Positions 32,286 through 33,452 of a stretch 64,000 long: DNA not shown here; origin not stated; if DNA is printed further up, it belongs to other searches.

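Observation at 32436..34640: Two-gene module: membrane protein with two H-x13-H helices plus a membrane-anchored FeS-flavoprotein (possible transmembrane electron-transfer unit)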

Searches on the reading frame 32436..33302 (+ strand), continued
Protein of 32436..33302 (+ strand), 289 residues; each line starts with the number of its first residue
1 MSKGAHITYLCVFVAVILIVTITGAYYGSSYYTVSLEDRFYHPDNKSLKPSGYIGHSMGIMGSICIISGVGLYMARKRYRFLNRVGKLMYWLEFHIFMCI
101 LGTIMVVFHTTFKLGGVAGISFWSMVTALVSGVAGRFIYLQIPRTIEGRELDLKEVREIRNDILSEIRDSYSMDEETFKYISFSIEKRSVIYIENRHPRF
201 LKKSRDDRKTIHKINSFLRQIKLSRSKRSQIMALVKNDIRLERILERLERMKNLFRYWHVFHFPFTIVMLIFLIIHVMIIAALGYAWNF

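Call 33: search_protein_families(library=pfam, alignment_id=A2, max_evalue=0.01)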
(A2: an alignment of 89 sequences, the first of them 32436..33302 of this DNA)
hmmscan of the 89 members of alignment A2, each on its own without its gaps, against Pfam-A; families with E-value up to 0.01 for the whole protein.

A. member 1, window:32436-33302:+ (289 aa): 1 family
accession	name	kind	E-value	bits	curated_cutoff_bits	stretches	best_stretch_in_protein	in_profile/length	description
PF14358.11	DUF4405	-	0.0054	17.7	26.7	0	61-110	9-62/66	Domain of unknown function (DUF4405)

B. families by the number of members that match (of 89 scanned): 11 families
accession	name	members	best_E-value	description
PF14358.11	DUF4405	31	5.7e-06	Domain of unknown function (DUF4405)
PF01794.25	Ferric_reduct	12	0.00015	Ferric reductase like transmembrane component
PF01292.26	Ni_hydr_CYTB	9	0.00011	Prokaryotic cytochrome b561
PF03929.21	PepSY_TM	2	0.0021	PepSY-associated TM region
PF06432.16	GPI2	2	0.0032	Phosphatidylinositol N-acetylglucosaminyltransferase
PF20990.2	DUF2207_C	1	0.00027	Predicted membrane protein (DUF2207) C-terminal domain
PF20306.3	Sp-DndD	1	0.0004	Small protein found in certain Dnd DNA modification systems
PF04893.22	Yip1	1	0.00054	Yip1 domain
PF23396.1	DUF7103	1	0.0021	Family of unknown function (DUF7103)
PF00335.26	Tetraspanin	1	0.0031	Tetraspanin family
PF22120.2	T6SS_Tse3_N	1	0.0074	T6SS, Peptidoglycan muramidase Tse3, N-terminal domain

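Call 37: predict_structure(alignment_id=A2)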
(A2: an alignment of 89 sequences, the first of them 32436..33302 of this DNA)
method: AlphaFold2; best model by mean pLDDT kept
length: 289 residues; sequences in the alignment: 89
mean_pLDDT: 91.3   pTM: 0.80
mean pLDDT of the five models: 91.3, 90.7, 90.6, 90.3, 89.8
residues with pLDDT >= 90: 221; 70-90: 61; 50-70: 7; < 50: 0
segments of 3 or more residues with pLDDT < 50: none
pLDDT, mean of each block of 10 residues (from residue 1): 88 97 97 96 97 94 95 94 90 93 95 87 90 91 84 91 93 91 89 72 90 96 95 95 91 93 92 91 76
secondary structure, 60 per line:
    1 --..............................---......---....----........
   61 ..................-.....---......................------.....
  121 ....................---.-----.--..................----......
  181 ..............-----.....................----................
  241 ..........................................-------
elements in order: H3-32 H36-41 H45-48 H53-78 H80-84 H88-109 H116-140 H153-170 H175-194 H200-220 H225-282

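Call 41: fold_search(model_id=the predicted structure, library=pdb)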
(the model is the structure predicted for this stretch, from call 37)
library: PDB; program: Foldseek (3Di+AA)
matches with E <= 10: 239; with E <= 0.001: 0
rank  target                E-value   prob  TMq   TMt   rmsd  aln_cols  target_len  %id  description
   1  4bne_A                1.2e-01  0.54  0.17  0.17  27.2       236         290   12  Pacsin2 Interacts with Membranes and Actin-Filaments (released 2014-05-14)
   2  3hai_D                1.2e-01  0.25  0.13  0.14  29.4       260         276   12  Crystal structure of human PACSIN1 F-BAR domain (P21 lattice) (released 2009-06-16)
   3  4bne_B                1.4e-01  0.47  0.18  0.18  29.4       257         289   10  Pacsin2 Interacts with Membranes and Actin-Filaments (released 2014-05-14)
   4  2x3v_B                1.5e-01  0.35  0.16  0.16  26.9       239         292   11  Structure of The F-BAR Domain of Mouse Syndapin I (released 2010-04-07)
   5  2x3w_B                1.6e-01  0.30  0.17  0.17  29.8       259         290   12  structure of mouse syndapin I (crystal form 2) (released 2010-04-07)
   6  3abh_A                2.3e-01  0.41  0.17  0.17  27.1       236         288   12  Crystal structure of the EFC/F-BAR domain of human PACSIN2/Syndapin II (2.0 A) (released 2010-04-14)
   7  3hai_C                2.4e-01  0.41  0.17  0.17  26.7       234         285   11  Crystal structure of human PACSIN1 F-BAR domain (P21 lattice) (released 2009-06-16)
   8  3q84_N                2.5e-01  0.30  0.16  0.17  28.5       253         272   13  Crystal structure of human PACSIN 1 F-BAR domain (released 2012-02-22)
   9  3lll_A                3.4e-01  0.35  0.19  0.19  28.6       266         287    9  Crystal structure of mouse pacsin2 F-BAR domain (released 2010-05-26)
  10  3q0k_B                3.6e-01  0.25  0.16  0.17  29.0       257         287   12  Crystal structure of Human PACSIN 2 F-BAR (released 2012-02-15)
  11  3q0k_D                4.1e-01  0.25  0.16  0.16  27.2       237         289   11  Crystal structure of Human PACSIN 2 F-BAR (released 2012-02-15)
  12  3q84_M                4.7e-01  0.28  0.17  0.17  23.8       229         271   13  Crystal structure of human PACSIN 1 F-BAR domain (released 2012-02-22)
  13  3haj_B                4.9e-01  0.30  0.20  0.20  28.4       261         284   10  Crystal structure of human PACSIN2 F-BAR domain (p212121 lattice) (released 2009-06-16)
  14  3haj_A                5.1e-01  0.21  0.16  0.16  26.4       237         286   13  Crystal structure of human PACSIN2 F-BAR domain (p212121 lattice) (released 2009-06-16)
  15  3q84_B                6.9e-01  0.15  0.16  0.16  28.9       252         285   11  Crystal structure of human PACSIN 1 F-BAR domain (released 2012-02-22)
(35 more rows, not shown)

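Call 45: find_encoding_contigs(protein=P0384, flank=6000, max_places=2)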
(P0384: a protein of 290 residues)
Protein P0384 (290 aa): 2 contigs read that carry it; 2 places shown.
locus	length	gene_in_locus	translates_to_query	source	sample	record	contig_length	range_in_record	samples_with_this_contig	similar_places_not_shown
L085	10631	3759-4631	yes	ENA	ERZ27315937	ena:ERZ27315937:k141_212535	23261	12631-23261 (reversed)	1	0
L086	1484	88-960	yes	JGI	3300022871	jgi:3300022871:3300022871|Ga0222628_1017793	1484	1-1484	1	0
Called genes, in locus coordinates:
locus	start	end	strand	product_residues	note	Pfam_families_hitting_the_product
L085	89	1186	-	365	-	PF01841:Transglut_core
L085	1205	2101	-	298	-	PF06727:DUF1207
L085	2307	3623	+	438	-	PF20966:MASE6, PF07536:HWE_HK (weak), PF07568:HisKA_2, PF02518:HATPase_c (weak)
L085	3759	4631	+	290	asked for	-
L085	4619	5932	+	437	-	PF12797:Fer4_2, PF00037:Fer4 (weak), PF12837:Fer4_6 (weak), PF12838:Fer4_7 (weak), PF13237:Fer4_10, PF14697:Fer4_21, PF07992:Pyr_redox_2, PF13738:Pyr_redox_3, +4 more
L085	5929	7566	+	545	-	PF02085:Cytochrom_CIII (faint), PF14537:Cytochrom_c3_2 (faint), PF22113:Mtrc-MtrF_II-IV_dom (faint), PF14522:Cytochrome_C7 (weak)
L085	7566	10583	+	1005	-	PF02085:Cytochrom_CIII (faint), PF14522:Cytochrome_C7 (faint), PF14537:Cytochrom_c3_2 (faint), PF22113:Mtrc-MtrF_II-IV_dom (weak)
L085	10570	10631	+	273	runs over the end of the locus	PF14522:Cytochrome_C7 (faint), PF14537:Cytochrom_c3_2 (faint)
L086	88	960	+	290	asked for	-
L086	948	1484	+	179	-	?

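Call 46: find_encoding_contigs(protein=P0291, flank=6000, max_places=2)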
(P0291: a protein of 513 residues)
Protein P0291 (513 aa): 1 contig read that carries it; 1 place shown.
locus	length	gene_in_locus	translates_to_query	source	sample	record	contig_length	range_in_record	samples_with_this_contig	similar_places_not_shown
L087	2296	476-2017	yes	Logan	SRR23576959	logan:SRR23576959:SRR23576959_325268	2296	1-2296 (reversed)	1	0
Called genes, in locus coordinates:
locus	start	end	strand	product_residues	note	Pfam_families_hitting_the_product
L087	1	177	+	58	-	?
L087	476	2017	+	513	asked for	-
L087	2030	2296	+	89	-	?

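Call 47: find_encoding_contigs(protein=P0381, flank=6000, max_places=2)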
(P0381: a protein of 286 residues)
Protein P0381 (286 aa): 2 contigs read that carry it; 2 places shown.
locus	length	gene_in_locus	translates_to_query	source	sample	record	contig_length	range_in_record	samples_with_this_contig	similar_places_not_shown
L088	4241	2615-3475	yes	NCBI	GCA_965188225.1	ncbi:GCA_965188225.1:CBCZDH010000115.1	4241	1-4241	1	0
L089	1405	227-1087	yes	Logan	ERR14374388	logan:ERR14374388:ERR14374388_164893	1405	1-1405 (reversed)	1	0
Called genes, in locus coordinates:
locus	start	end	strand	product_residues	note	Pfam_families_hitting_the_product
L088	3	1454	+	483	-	?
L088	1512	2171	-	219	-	PF01872:RibD_C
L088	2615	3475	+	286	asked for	-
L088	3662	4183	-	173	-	-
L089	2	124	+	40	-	?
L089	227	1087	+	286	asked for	-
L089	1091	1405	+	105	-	?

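Call 59: list_cluster_members(proteins=[P0384, P0381, P0382, P0388, P0350, P0326, P0360, P0387, P0243, P0250])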
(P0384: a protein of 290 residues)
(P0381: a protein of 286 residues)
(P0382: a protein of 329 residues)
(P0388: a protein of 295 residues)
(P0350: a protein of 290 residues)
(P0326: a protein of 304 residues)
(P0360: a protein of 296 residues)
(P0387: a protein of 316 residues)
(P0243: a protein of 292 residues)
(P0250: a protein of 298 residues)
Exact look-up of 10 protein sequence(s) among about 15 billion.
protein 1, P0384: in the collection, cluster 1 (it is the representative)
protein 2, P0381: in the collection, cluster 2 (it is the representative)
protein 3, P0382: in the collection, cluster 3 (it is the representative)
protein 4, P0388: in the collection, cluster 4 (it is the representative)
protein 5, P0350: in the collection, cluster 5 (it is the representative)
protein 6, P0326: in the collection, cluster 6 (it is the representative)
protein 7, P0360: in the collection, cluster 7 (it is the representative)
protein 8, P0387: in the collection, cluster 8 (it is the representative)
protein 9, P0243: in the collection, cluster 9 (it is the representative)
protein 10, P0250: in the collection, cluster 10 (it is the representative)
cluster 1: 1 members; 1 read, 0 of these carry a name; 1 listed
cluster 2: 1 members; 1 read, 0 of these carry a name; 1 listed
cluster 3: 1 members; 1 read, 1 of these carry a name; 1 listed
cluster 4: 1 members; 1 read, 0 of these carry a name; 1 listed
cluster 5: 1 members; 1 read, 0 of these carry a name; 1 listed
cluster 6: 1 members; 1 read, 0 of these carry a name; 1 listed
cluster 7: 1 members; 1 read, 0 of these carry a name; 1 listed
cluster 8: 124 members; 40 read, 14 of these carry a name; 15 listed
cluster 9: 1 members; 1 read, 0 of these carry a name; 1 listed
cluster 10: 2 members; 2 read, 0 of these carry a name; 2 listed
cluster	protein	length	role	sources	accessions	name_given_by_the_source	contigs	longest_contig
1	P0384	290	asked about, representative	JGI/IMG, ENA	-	-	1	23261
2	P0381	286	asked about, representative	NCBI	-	-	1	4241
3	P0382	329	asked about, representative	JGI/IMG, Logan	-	hypothetical protein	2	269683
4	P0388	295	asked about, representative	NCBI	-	-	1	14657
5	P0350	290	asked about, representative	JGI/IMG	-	-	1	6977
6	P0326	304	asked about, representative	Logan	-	-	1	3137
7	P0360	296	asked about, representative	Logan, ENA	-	-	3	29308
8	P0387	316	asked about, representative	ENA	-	-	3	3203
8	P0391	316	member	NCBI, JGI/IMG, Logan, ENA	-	hypothetical protein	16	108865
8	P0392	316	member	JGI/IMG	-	hypothetical protein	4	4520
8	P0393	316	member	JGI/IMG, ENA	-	hypothetical protein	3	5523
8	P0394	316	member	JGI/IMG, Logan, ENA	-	hypothetical protein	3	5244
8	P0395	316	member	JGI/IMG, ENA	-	hypothetical protein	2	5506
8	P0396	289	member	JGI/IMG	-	hypothetical protein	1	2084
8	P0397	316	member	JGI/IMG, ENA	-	hypothetical protein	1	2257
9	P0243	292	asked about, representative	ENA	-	-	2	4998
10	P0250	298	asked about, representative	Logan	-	-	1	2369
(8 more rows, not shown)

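Call 60: find_encoding_contigs(protein=P0382, flank=9000, max_places=1)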
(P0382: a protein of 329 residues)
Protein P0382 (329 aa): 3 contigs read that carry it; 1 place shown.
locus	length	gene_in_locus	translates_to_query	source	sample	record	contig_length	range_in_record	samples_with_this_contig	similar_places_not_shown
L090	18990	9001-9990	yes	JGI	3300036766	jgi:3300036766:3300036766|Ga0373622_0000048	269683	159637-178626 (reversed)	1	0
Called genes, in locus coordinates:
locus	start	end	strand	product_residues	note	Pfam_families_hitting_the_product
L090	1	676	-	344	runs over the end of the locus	PF02985:HEAT (faint), PF03130:HEAT_PBS (faint), PF13646:HEAT_2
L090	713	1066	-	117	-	PF00072:Response_reg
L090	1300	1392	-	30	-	-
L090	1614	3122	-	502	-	-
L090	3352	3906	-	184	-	PF02469:Fasciclin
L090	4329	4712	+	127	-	-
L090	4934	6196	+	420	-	-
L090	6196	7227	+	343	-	PF01297:ZnuA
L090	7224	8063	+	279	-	PF00950:ABC-3, PF01032:FecCD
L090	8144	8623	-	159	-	PF01161:PBP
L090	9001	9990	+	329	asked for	-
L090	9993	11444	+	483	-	PF12773:DZR (faint), PF12837:Fer4_6 (faint), PF13237:Fer4_10, PF14697:Fer4_21, PF12838:Fer4_7, PF00890:FAD_binding_2 (weak), PF07992:Pyr_redox_2, PF13738:Pyr_redox_3, +3 more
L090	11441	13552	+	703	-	PF02085:Cytochrom_CIII (faint), PF14537:Cytochrom_c3_2 (faint), PF14522:Cytochrome_C7 (weak)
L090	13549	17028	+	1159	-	PF02085:Cytochrom_CIII (faint), PF14522:Cytochrome_C7 (faint), PF14537:Cytochrom_c3_2 (faint), PF22113:Mtrc-MtrF_II-IV_dom (weak)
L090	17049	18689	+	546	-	-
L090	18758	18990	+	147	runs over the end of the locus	-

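Call 61: find_encoding_contigs(protein=P0391, flank=9000, max_places=1)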
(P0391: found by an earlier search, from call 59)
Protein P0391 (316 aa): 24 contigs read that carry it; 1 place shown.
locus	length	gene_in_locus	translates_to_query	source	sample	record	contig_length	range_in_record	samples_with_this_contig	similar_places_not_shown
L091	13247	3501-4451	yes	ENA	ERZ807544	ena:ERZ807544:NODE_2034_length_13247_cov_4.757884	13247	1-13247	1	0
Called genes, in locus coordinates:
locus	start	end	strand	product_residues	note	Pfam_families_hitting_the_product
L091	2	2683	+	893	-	?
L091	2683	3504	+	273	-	-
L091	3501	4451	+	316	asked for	-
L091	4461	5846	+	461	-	PF12838:Fer4_7 (faint), PF12837:Fer4_6 (weak), PF13187:Fer4_9 (weak), PF13237:Fer4_10, PF14697:Fer4_21, PF07992:Pyr_redox_2, PF13738:Pyr_redox_3, PF00070:Pyr_redox, +6 more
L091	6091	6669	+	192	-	PF03734:YkuD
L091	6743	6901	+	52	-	-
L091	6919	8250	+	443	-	PF01145:Band_7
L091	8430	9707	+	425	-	-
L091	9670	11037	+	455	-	PF00496:SBP_bac_5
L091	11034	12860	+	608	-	PF00672:HAMP, PF00512:HisKA, PF02518:HATPase_c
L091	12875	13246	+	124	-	?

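Call 66: find_homologous_proteins(query=P0391, max_evalue=0.00001)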
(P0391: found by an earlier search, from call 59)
Query P0391 (316 aa): 4107 proteins with E <= 0.00001 among 8000 candidates; the best 120 are listed.
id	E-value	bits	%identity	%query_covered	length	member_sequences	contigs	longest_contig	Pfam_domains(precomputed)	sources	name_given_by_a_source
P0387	9.1e-199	677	99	100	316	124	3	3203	-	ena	-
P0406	1.9e-195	666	98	100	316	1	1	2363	-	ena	-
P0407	6.6e-195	665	97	100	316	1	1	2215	-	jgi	jgi:hypothetical protein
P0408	2.5e-181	620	90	100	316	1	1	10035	-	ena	-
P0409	5.2e-181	619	90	100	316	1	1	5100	-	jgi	jgi:hypothetical protein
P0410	1.5e-176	604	87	100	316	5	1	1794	-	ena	-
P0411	2.1e-173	594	86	100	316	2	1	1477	-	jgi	jgi:hypothetical protein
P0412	2.2e-172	591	86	100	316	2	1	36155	-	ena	-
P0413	2.8e-172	590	85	100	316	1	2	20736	-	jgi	jgi:hypothetical protein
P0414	4.8e-172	590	85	100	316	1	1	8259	-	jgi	jgi:hypothetical protein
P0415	5.4e-172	589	85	100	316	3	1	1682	-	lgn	-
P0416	6.7e-172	589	84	100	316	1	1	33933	-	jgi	jgi:hypothetical protein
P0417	1.1e-171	588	85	100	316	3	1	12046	-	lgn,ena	-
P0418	6.1e-171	586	84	100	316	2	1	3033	-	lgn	-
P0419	6.0e-169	579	84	100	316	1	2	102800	-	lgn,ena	-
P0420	2.1e-168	578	83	100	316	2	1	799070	-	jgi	jgi:hypothetical protein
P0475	5.4e-134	465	68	98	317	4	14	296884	-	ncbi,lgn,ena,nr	ncbi:MAG: hypothetical protein LAN83_06665 [Acidobacteriia bacterium]|nr:hypothetical protein [Terri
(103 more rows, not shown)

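Call 67: search_protein_families(library=pfam, proteins=[L091:2-2680:+, L091:2683-3501:+, L003:14483-16090:+, L001:2999-3628:+, L003:7161-7466:-], max_evalue=0.01)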
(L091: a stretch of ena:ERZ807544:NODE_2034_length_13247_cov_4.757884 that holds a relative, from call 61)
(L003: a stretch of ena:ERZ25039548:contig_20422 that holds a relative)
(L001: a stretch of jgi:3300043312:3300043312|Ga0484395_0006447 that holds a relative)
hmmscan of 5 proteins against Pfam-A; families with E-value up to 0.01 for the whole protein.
L091:2-2680:+ (893 aa): 0 families

L091:2683-3501:+ (273 aa): 0 families

L003:14483-16090:+ (536 aa): 0 families

L001:2999-3628:+ (210 aa): 0 families

L003:7161-7466:- (101 aa): 0 families

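Call 75: predict_structure(alignment_id=A3)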
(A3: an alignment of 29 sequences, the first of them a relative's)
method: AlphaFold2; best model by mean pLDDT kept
length: 445 residues; sequences in the alignment: 29
mean_pLDDT: 57.1   pTM: 0.44
mean pLDDT of the five models: 57.1, 55.6, 51.4, 49.1, 48.0
residues with pLDDT >= 90: 19; 70-90: 131; 50-70: 98; < 50: 197
segments of 3 or more residues with pLDDT < 50: 46-89, 91-128, 141-149, 206-244, 294-321, 356-359, 416-445
pLDDT, mean of each block of 10 residues (from residue 1): 71 85 74 54 42 38 38 44 41 39 37 25 36 61 40 70 85 89 74 91 52 30 26 32 55 76 71 82 88 48 41 29 67 62 78 60 75 87 70 70 73 49 45 30 24
secondary structure, 60 per line:
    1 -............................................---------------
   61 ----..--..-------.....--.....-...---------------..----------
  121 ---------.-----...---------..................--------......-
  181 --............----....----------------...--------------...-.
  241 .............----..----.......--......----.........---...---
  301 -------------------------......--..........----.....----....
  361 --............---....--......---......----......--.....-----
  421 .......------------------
elements in order: H2-45 E78-82 E85-89 E136-138 H148-165 E174-179 H183-194 E199-202 E219-221 E236-238 H240-253 E264-270 E273-278 E283-291 E326-331 H334-343 E348-352 H357-360 H363-374 E378-381 E384-389 E393-398 E403-408 E411-415 H421-427

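Call 79: search_dna_similar(query=L090:9001-9987:+, collection=plasmids, mode=protein, max_evalue=0.001, max_rows=15)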
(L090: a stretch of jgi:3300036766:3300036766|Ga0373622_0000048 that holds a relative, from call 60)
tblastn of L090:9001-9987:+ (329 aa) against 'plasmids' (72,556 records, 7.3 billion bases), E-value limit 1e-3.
Records with a match: 1; places in all: 1; records where one place covers at least 80% of the query: 0.
Best place of each record, by identity: <60% 1.
By first word of the organism name: Emticicia 1.
By predicted mobility (MOB-suite, as given by PLSDB): non-mobilizable 1.
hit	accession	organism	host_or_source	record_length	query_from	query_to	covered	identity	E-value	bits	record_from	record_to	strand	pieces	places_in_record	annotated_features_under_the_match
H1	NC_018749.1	Emticicia oligotrophica DSM 17448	warm spring water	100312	61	307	75%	29.2%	9e-24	109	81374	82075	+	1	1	hypothetical protein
